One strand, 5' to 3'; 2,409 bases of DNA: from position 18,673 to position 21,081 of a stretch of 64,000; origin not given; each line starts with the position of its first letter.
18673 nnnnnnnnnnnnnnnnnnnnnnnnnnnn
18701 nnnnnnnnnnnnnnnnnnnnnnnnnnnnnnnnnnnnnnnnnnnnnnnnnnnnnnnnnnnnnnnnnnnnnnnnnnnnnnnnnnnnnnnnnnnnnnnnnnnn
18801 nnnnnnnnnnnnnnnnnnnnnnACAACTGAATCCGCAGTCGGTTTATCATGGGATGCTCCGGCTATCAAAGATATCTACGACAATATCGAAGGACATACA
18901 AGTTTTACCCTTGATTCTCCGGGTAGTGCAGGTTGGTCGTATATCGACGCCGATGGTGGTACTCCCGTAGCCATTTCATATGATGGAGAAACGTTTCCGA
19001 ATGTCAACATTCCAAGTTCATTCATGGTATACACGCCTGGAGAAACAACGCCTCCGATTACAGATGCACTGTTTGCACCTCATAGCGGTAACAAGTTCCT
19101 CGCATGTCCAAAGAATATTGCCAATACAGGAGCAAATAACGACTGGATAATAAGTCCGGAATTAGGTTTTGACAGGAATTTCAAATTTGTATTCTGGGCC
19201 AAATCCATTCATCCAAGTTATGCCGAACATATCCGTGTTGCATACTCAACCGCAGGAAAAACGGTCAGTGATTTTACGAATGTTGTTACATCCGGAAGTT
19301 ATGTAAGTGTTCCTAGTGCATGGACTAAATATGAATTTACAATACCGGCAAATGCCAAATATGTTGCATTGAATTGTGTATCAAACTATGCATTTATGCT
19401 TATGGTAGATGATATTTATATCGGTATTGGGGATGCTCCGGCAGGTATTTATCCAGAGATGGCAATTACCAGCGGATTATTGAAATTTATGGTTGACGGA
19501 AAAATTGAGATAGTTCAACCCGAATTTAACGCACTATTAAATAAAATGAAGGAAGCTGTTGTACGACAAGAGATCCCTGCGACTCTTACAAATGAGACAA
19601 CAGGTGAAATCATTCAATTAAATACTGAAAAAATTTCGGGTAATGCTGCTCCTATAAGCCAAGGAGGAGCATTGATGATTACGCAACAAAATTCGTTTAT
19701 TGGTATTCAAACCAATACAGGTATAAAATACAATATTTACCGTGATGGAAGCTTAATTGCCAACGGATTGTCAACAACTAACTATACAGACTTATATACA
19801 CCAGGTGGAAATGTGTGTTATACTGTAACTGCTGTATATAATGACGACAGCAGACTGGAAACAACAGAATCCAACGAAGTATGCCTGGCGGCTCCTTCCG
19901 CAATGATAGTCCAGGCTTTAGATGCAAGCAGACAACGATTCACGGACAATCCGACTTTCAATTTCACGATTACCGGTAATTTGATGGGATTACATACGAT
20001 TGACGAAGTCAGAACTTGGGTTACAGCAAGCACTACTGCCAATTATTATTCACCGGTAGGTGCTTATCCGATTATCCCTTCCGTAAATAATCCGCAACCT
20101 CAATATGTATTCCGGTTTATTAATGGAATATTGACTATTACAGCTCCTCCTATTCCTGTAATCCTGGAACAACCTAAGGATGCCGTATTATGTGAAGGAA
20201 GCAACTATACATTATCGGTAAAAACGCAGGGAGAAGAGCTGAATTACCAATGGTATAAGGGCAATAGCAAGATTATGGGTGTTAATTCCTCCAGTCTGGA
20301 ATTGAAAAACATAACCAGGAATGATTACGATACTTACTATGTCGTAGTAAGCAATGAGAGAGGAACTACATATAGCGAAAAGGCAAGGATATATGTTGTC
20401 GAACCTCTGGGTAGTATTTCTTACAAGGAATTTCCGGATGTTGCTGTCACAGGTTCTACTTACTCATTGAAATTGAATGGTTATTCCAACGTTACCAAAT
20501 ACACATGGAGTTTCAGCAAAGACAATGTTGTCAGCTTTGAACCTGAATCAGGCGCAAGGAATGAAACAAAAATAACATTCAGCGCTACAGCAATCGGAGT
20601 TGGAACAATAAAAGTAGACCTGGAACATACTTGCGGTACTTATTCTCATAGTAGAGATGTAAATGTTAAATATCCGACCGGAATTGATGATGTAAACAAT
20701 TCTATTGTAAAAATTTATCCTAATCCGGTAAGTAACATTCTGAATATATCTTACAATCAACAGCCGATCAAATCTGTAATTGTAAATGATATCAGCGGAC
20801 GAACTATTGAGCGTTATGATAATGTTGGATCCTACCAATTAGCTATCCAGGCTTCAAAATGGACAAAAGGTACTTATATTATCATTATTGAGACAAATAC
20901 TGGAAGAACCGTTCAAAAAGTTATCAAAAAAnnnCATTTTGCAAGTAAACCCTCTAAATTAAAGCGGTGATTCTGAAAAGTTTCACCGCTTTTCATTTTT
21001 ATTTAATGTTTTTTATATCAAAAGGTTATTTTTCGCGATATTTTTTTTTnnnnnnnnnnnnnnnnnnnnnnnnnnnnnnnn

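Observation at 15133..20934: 1933-aa gingipain-like modular adhesin built around an S1 serine protease instead of a C25 cysteine protease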

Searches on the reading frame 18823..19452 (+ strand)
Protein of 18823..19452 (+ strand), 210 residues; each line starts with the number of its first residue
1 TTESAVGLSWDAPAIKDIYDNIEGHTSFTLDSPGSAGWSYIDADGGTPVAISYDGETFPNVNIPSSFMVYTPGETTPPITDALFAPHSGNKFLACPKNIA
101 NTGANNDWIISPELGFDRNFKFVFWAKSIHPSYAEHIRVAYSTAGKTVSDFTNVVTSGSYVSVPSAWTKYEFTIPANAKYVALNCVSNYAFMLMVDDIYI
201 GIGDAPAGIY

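Call 11: search_protein_families(library=pfam, proteins=[window:18823-19452:+], max_evalue=1)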
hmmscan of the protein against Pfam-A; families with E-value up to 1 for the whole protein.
window:18823-19452:+ (210 aa): 2 families
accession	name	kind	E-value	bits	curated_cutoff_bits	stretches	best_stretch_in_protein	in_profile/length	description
PF07675.18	Cleaved_Adhesin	-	5.3e-07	30.2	21.4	1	83-199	37-173/174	Cleaved Adhesin Domain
PF00754.31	F5_F8_type_C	-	0.03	14.9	28.2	1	126-187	55-114/127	F5/8 type C domain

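Call 21: search_solved_structures(query=A1, max_evalue=1, show_alignments=3)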
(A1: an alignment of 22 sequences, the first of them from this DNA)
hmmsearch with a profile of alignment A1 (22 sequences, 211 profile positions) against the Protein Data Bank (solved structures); distinct sequences matched with E-value up to 1: 4.
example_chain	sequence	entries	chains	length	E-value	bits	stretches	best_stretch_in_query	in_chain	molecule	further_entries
3m1h_A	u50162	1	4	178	6.9e-12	48.6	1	76-203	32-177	Lysine specific cysteine protease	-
4itc_A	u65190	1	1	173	1.6e-10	44.2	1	106-201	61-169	Lys-gingipain W83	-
3km5_A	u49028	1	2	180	9.5e-06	28.6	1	85-202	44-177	Lysine specific cysteine protease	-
3sis_A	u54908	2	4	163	0.35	13.7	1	15-96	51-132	Outer capsid protein VP4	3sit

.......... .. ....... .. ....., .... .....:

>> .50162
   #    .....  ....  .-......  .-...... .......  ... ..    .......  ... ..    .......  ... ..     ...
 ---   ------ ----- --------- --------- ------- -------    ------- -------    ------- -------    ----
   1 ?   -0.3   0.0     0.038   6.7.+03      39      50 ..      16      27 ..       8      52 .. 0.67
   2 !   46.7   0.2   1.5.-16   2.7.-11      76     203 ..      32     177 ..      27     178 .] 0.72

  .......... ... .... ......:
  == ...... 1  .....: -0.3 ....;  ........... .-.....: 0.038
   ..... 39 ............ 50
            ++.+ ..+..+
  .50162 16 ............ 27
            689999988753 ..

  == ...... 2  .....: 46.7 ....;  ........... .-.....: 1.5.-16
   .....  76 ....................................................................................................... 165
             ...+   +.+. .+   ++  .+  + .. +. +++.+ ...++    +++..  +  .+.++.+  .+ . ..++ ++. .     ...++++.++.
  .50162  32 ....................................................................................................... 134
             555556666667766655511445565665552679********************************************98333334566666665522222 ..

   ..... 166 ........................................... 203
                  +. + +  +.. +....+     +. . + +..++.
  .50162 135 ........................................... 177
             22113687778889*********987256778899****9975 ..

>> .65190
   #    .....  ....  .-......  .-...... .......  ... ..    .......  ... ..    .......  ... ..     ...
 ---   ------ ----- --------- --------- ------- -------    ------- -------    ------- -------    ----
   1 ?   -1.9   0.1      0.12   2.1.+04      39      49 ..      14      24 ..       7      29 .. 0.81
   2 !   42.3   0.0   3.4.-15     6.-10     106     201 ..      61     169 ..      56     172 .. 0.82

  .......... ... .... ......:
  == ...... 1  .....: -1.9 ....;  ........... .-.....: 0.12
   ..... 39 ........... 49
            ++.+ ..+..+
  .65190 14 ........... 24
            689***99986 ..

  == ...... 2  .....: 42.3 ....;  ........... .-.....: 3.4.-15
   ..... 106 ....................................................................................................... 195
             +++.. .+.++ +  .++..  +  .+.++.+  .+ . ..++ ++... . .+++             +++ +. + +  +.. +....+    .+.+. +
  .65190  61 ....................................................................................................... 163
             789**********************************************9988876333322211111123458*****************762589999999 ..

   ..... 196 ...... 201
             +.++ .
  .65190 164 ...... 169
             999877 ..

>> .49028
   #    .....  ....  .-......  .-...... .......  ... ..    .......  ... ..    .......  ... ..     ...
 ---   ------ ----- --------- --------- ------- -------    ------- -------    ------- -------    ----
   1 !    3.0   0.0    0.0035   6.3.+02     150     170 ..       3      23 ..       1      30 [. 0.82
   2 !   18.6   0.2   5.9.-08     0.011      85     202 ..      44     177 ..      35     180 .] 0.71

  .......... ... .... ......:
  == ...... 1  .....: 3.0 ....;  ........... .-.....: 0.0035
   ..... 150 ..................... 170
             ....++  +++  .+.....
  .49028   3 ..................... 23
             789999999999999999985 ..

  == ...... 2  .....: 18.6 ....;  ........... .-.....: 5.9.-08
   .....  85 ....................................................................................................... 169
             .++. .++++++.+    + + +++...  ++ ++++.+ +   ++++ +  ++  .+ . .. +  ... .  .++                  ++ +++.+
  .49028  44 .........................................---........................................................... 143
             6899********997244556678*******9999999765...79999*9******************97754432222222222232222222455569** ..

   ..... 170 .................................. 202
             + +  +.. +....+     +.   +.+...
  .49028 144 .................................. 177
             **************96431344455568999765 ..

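Call 27: predict_structure(alignment_id=A1)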
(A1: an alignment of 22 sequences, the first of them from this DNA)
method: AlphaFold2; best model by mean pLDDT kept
length: 210 residues; sequences in the alignment: 22
mean_pLDDT: 87.8   pTM: 0.85
mean pLDDT of the five models: 87.8, 87.4, 87.0, 86.9, 86.7
residues with pLDDT >= 90: 139; 70-90: 40; 50-70: 28; < 50: 3
segments of 3 or more residues with pLDDT < 50: none
pLDDT, mean of each block of 10 residues (from residue 1): 55 77 96 96 75 78 88 94 94 85 84 95 95 91 97 93 96 97 88 95 77
secondary structure, 60 per line:
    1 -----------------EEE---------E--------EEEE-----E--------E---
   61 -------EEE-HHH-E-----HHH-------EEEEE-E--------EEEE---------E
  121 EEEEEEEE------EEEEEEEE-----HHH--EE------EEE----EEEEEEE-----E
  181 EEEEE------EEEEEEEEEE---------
elements in order: E18-20 E39-42 E68-70 E92-96 E107-110 E120-128 E135-142 E161-163 E168-174 E180-185 E192-201

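Call 30: fold_search(model_id=the predicted structure, library=pdb)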
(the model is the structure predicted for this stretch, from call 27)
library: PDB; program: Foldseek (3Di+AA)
matches with E <= 10: 1804; with E <= 0.001: 235
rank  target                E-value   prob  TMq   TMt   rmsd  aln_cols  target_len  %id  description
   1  4itc                  1.3e-10  1.00  0.63  0.77   4.2       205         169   19  Crystal Structure Analysis of the K1 Cleaved Adhesin domain of Lys-gingipain (Kgp) from Porphyromonas gingivalis W83 (released 2013-09-25)
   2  3m1h_D                3.2e-10  1.00  0.53  0.63   6.9       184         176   24  Crystal Structure Analysis of the K3 Cleaved Adhesin Domain of Lys-gingipain (Kgp) from Porphyromonas gingivalis w83 (released 2011-03-23)
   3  3m1h_C                5.6e-10  1.00  0.56  0.68   6.6       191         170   22  Crystal Structure Analysis of the K3 Cleaved Adhesin Domain of Lys-gingipain (Kgp) from Porphyromonas gingivalis w83 (released 2011-03-23)
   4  3m1h_A                5.9e-10  1.00  0.51  0.61   7.4       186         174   22  Crystal Structure Analysis of the K3 Cleaved Adhesin Domain of Lys-gingipain (Kgp) from Porphyromonas gingivalis w83 (released 2011-03-23)
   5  3km5_A                1.6e-09  1.00  0.60  0.70   4.1       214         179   18  Crystal Structure Analysis of the K2 Cleaved Adhesin Domain of Lys-gingipain (Kgp) (released 2010-03-31)
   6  3m1h_B                2.5e-09  1.00  0.52  0.61   8.0       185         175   22  Crystal Structure Analysis of the K3 Cleaved Adhesin Domain of Lys-gingipain (Kgp) from Porphyromonas gingivalis w83 (released 2011-03-23)
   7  3km5_B                2.7e-09  1.00  0.62  0.75   4.1       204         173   18  Crystal Structure Analysis of the K2 Cleaved Adhesin Domain of Lys-gingipain (Kgp) (released 2010-03-31)
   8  2zey_A                1.6e-06  1.00  0.39  0.53   5.0       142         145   20  Family 16 carbohydrate binding module (released 2008-03-04)
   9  5w6h_A                2.3e-06  1.00  0.42  0.15   6.5       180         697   14  Crystal structure of Bacteriophage CBA120 tailspike protein 4 enzymatically active domain (TSP4dN, orf213) (released 2018-10-24)
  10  1k42_MODEL_1_A        3.5e-06  1.00  0.45  0.54   5.7       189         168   14  The Solution Structure of the CBM4-2 Carbohydrate Binding Module from a Thermostable Rhodothermus marinus Xyla (released 2002-05-29)
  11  2zey_B                3.7e-06  1.00  0.39  0.54   5.1       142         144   18  Family 16 carbohydrate binding module (released 2008-03-04)
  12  4bj0_A                3.7e-06  1.00  0.46  0.56   7.8       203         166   11  Xyloglucan binding module (CBM4-2 X2-L110F) in complex with branched xyloses (released 2014-04-23)
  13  8wc1                  4.9e-06  1.00  0.31  0.42  14.3       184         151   13  A carbohydrate binding domain of a putative pectate lyase (released 2024-09-18)
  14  3oea_A                5.2e-06  1.00  0.39  0.54   5.0       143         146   20  Crystal structure of the Q121E mutants of C.polysaccharolyticus CBM16-1 bound to cellopentaose (released 2010-08-25)
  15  2zex_B                5.5e-06  1.00  0.40  0.54   5.0       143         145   20  Family 16 carbohydrate binding module (released 2008-03-04)
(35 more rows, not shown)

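Call 65: search_protein_families(library=ncbifam, proteins=[window:18823-19452:+], max_evalue=0.01)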
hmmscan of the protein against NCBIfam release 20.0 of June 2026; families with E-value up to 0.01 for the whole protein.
window:18823-19452:+ (210 aa): 1 family
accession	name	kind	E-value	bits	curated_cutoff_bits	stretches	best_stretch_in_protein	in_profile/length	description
NF038128.1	choice_anch_J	domain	1.6e-16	60.9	30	1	82-200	35-162/162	choice-of-anchor J domain-containing protein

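Call 70: find_homologous_proteins(query=A1, max_evalue=0.00001)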
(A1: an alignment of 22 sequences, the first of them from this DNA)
Query A1 (22 sequences) (210 aa, profile of the alignment): 22 proteins with E <= 0.00001 among 1044 candidates.
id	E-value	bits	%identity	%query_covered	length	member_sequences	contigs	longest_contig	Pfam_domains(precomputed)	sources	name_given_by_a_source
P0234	5.5e-69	250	49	90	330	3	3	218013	PF07675.19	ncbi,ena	-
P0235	1.7e-66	242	44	95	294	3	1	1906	-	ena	-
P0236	2.4e-66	241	44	94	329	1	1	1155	-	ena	-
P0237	2.6e-65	238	41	99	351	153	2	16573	PF18962.8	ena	-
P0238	1.6e-61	226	46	87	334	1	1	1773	PF07675.19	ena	-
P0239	2.6e-59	218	42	93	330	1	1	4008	PF18962.8,PF07675.19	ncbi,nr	ncbi:MAG: T9SS type A sorting domain-containing protein [Bacteroidales bacterium]|nr:T9SS type A sor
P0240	5.7e-59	217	40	91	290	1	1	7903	PF18962.8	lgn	-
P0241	8.8e-59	217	43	81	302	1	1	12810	PF18962.8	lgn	-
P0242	2.2e-54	202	42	87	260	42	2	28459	-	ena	-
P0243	3.2e-54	202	41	88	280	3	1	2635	PF18962.8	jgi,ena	-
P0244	1.4e-52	196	43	88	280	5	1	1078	PF18962.8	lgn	-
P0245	1.5e-51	193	39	90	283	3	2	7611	PF18962.8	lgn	-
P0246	2.5e-51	192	40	88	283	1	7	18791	PF18962.8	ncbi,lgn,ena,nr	ncbi:MAG: choice-of-anchor J domain-containing protein [Bacteroidales bacterium]|nr:choice-of-anchor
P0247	3.2e-51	192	39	88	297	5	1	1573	PF18962.8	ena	-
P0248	2.3e-46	176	36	96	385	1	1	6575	PF00404.25,PF07675.19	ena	-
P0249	4.7e-33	133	32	86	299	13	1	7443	PF18962.8,PF07675.19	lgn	-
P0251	2.0e-29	121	39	70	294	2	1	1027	PF07675.19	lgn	-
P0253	1.0e-27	115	38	59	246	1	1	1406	PF18370.8,PF07675.19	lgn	-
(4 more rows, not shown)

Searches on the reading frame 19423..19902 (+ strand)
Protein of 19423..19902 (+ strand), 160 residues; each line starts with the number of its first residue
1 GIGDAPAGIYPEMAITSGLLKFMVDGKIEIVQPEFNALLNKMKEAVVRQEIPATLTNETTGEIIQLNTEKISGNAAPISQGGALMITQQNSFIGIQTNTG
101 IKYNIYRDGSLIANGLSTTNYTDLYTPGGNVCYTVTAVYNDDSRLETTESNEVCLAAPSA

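Call 11: search_protein_families(library=pfam, proteins=[window:19423-19902:+], max_evalue=1)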
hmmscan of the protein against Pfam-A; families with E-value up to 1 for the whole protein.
window:19423-19902:+ (160 aa): 2 families
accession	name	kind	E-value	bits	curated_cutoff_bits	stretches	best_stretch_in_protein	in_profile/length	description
PF18370.7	RGI_lyase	-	2.8e-05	24.8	27.8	1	98-147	30-80/86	Rhamnogalacturonan I lyases beta-sheet domain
PF16640.11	Big_3_5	-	0.47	11.5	35.5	1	110-152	44-82/88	Bacterial Ig-like domain (group 3)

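Call 65: search_protein_families(library=ncbifam, proteins=[window:19423-19902:+], max_evalue=0.01)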
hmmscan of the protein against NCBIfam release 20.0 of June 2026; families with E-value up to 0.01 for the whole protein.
window:19423-19902:+ (160 aa): 1 family
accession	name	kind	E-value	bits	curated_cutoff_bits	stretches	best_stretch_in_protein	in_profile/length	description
NF038340.1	SAR2788_fam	subfamily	0.00086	19.1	50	1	48-78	118-148/177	SAR2788 family putative toxin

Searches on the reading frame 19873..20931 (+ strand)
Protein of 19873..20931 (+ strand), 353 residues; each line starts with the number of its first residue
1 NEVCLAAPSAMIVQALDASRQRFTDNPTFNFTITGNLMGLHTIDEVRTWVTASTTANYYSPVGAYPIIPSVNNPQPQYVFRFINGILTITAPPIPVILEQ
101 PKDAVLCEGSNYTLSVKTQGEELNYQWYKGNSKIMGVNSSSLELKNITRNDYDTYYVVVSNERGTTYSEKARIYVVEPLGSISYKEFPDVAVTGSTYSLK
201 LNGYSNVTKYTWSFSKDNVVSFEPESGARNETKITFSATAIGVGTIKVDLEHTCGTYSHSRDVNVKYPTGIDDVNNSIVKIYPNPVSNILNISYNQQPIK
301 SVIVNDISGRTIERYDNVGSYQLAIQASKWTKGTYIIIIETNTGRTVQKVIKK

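Call 11: search_protein_families(library=pfam, proteins=[window:19873-20931:+], max_evalue=1)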
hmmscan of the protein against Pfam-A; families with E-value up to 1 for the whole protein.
window:19873-20931:+ (353 aa): 10 families
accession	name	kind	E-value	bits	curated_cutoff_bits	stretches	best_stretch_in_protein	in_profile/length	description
PF18962.6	Por_Secre_tail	-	1e-11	45.4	27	1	281-351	1-74/75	Secretion system C-terminal sorting domain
PF13927.12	Ig_3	-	6.4e-09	36.6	30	1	95-161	2-78/78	Immunoglobulin domain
PF19408.5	PKD_6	-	8.3e-07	29.7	25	1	193-263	19-80/82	PKD-like domain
PF19081.6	Ig_7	-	2.1e-06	28.4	27.3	1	92-172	1-77/84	Ig-like domain CHU_C associated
PF07679.22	I-set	-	2.3e-06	28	23.7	1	95-166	1-82/90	Immunoglobulin I-set domain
PF18676.6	MBG_2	-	2.9e-06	28.2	25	1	13-88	3-72/72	MBG domain (YGX type)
PF13895.12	Ig_2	-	7.2e-06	26.6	27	1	97-173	3-77/79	Immunoglobulin domain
PF17137.9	DUF5110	-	0.051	14.1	27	1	199-266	2-67/71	Domain of unknown function (DUF5110)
PF07686.23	V-set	-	0.14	12.8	26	1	138-173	71-106/109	Immunoglobulin V-set domain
PF16681.11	Ig_5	-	0.23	12.3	27.3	1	108-163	6-60/82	Ig-like domain on T-cell surface glycoprotein CD3 epsilon chain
